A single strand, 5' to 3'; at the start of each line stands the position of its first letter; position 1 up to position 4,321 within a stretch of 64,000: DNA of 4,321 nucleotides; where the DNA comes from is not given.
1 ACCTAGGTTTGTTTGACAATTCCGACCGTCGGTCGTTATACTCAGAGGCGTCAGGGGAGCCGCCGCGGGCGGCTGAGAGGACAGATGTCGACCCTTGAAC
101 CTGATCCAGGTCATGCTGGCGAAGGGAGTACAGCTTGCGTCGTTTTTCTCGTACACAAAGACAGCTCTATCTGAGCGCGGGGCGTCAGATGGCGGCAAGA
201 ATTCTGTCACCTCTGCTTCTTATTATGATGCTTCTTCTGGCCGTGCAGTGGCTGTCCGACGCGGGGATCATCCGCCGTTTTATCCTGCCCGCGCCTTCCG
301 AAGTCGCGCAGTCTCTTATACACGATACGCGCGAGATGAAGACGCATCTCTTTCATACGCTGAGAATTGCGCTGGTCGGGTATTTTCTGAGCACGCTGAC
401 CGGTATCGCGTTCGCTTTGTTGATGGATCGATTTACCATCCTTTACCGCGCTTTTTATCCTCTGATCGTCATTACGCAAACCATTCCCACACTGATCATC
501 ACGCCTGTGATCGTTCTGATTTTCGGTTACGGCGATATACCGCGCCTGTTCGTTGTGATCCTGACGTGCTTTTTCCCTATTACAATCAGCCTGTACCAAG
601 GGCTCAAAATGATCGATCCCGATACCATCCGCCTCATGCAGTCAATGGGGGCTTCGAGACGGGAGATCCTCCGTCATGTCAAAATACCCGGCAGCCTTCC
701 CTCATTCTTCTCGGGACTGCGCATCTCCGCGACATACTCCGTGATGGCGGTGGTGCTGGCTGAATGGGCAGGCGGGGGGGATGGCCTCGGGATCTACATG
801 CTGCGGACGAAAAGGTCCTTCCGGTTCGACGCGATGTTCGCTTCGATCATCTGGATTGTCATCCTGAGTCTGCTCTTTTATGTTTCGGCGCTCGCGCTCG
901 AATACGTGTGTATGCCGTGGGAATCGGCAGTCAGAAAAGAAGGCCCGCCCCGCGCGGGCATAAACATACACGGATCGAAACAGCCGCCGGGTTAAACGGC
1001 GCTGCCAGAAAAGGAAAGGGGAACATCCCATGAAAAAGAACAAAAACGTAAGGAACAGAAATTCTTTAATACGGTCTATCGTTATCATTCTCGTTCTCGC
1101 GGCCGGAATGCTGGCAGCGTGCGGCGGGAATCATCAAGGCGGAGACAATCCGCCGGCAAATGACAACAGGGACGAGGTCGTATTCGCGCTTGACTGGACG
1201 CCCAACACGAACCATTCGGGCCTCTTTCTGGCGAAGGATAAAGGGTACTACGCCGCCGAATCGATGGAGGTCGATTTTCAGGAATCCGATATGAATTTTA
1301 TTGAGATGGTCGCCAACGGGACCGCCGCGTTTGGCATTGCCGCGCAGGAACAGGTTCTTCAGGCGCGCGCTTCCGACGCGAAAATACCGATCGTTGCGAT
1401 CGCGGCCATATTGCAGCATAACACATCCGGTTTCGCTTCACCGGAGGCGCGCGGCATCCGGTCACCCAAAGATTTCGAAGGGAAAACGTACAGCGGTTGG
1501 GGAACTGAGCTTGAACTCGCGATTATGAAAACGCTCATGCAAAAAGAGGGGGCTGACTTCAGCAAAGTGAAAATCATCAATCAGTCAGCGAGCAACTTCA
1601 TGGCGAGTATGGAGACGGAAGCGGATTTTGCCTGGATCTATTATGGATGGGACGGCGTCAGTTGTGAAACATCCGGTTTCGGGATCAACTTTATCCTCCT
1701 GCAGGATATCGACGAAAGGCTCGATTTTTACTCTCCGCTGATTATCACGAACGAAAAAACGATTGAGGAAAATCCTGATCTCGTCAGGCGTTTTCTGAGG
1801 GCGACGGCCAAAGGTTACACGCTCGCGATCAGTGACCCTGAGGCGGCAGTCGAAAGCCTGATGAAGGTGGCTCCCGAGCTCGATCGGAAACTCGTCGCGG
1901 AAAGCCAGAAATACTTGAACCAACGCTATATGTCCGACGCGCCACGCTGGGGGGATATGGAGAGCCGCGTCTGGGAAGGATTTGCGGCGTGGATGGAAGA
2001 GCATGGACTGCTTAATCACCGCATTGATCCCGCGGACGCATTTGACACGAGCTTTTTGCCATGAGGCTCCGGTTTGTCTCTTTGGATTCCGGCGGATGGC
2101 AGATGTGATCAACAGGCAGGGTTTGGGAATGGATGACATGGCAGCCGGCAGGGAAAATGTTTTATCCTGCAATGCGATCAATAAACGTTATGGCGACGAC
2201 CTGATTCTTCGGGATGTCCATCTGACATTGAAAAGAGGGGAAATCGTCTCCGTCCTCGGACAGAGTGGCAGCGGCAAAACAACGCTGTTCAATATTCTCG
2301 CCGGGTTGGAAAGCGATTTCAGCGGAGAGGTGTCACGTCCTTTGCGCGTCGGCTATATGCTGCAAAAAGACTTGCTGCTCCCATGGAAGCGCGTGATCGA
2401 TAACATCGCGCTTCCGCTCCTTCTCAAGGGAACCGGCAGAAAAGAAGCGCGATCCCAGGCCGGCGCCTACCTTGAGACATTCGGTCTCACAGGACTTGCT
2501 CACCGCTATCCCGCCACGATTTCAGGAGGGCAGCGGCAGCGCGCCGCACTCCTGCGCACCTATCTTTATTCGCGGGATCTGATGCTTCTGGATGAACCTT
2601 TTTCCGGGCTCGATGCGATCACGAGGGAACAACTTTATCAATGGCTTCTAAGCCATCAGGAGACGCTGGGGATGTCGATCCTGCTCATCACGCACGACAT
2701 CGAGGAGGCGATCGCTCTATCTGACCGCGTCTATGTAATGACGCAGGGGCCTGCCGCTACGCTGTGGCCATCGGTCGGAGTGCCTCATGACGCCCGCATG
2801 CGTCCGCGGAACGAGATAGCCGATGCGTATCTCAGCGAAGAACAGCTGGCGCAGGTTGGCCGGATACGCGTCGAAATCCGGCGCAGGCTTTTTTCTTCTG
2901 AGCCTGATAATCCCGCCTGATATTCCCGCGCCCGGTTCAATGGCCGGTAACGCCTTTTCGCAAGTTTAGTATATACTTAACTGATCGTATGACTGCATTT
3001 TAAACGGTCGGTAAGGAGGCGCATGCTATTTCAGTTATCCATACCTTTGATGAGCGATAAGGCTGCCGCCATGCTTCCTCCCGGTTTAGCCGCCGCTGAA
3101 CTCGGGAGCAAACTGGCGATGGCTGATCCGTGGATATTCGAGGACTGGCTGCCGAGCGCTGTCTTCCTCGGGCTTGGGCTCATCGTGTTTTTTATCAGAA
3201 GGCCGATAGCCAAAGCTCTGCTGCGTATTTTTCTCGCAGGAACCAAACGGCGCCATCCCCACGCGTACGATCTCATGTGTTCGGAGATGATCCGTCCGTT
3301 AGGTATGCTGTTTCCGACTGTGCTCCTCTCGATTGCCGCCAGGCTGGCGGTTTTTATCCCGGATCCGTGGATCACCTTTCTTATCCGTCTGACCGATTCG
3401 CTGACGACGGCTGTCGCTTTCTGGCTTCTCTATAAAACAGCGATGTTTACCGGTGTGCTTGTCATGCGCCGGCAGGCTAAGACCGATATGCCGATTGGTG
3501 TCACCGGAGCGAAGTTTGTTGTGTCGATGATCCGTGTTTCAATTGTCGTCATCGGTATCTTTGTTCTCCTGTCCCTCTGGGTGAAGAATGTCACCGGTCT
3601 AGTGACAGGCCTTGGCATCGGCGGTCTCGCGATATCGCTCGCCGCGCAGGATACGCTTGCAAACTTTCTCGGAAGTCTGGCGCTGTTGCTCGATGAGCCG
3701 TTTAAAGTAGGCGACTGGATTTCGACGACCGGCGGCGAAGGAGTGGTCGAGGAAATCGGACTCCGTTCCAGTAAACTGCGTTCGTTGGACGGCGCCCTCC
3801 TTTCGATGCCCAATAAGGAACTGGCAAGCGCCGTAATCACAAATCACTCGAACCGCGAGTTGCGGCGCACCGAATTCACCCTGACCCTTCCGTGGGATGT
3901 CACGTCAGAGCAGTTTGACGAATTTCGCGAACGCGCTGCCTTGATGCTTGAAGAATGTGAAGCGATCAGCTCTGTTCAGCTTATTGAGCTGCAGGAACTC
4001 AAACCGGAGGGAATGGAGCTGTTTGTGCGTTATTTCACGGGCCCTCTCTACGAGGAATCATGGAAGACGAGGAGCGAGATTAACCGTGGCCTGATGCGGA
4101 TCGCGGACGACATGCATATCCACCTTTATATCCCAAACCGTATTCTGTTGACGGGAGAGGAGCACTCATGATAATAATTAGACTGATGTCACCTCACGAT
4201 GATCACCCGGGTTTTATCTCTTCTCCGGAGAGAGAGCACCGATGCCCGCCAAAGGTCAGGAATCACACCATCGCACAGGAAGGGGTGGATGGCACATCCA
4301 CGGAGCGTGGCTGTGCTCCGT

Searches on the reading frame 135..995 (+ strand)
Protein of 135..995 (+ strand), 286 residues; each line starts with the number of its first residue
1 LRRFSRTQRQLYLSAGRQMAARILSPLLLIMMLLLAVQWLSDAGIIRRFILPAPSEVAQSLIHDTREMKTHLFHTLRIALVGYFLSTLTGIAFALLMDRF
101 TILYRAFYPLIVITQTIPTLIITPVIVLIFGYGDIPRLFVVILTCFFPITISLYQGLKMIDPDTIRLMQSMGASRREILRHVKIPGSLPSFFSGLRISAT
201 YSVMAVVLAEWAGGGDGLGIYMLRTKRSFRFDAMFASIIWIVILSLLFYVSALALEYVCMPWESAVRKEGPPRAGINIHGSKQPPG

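Call 77: search_protein_families(library=pfam, proteins=[window:135-995:+], max_evalue=0.00001)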
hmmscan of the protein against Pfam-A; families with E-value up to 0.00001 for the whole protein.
window:135-995:+ (286 aa): 1 family
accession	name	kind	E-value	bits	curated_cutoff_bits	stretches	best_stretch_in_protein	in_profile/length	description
PF00528.27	BPD_transp_1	-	1.3e-26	93.9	26.4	1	88-253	3-176/184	Binding-protein-dependent transport system inner membrane component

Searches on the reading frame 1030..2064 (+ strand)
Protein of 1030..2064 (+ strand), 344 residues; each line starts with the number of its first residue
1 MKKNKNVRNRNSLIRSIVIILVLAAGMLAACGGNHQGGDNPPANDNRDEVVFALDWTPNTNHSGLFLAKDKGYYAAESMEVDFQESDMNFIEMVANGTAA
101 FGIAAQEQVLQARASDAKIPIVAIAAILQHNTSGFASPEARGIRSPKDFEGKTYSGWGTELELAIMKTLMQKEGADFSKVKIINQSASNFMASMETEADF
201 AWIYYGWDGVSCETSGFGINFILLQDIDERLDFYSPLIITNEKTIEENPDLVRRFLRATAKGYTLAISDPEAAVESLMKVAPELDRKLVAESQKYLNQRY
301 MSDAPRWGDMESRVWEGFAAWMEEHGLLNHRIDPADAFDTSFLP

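Call 77: search_protein_families(library=pfam, proteins=[window:1030-2064:+], max_evalue=0.00001)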
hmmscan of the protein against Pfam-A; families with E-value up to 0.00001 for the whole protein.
window:1030-2064:+ (344 aa): 1 family
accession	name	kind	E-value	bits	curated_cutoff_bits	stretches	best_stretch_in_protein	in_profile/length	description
PF09084.16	NMT1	-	5.4e-66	223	20.5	1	59-273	1-216/216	NMT1/THI5 like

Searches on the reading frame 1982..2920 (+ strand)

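Call 77: search_protein_families(library=pfam, proteins=[window:1982-2920:+], max_evalue=0.00001)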
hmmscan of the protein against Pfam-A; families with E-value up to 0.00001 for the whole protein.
window:1982-2920:+ (312 aa): 2 families
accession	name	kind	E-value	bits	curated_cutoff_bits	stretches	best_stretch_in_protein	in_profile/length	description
PF00005.33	ABC_tran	-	4.5e-26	92.5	25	1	76-207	1-136/137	ABC transporter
PF13304.12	AAA_21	-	2.5e-06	28.2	27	0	180-241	238-301/304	AAA domain, putative AbiEii toxin, Type IV TA system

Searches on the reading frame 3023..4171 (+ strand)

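Call 77: search_protein_families(library=pfam, proteins=[window:3023-4171:+], max_evalue=0.00001)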
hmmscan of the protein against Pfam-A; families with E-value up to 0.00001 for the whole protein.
window:3023-4171:+ (382 aa): 2 families
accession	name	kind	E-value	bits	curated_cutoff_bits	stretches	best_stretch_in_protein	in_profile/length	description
PF00924.24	MS_channel_2nd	-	1.1e-18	67.5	20.2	1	210-276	1-67/68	Mechanosensitive ion channel, beta-domain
PF21088.3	MS_channel_1st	-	1.4e-06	28.7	23.1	1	170-209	3-42/42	Mechanosensitive ion channel, transmembrane helices 2/3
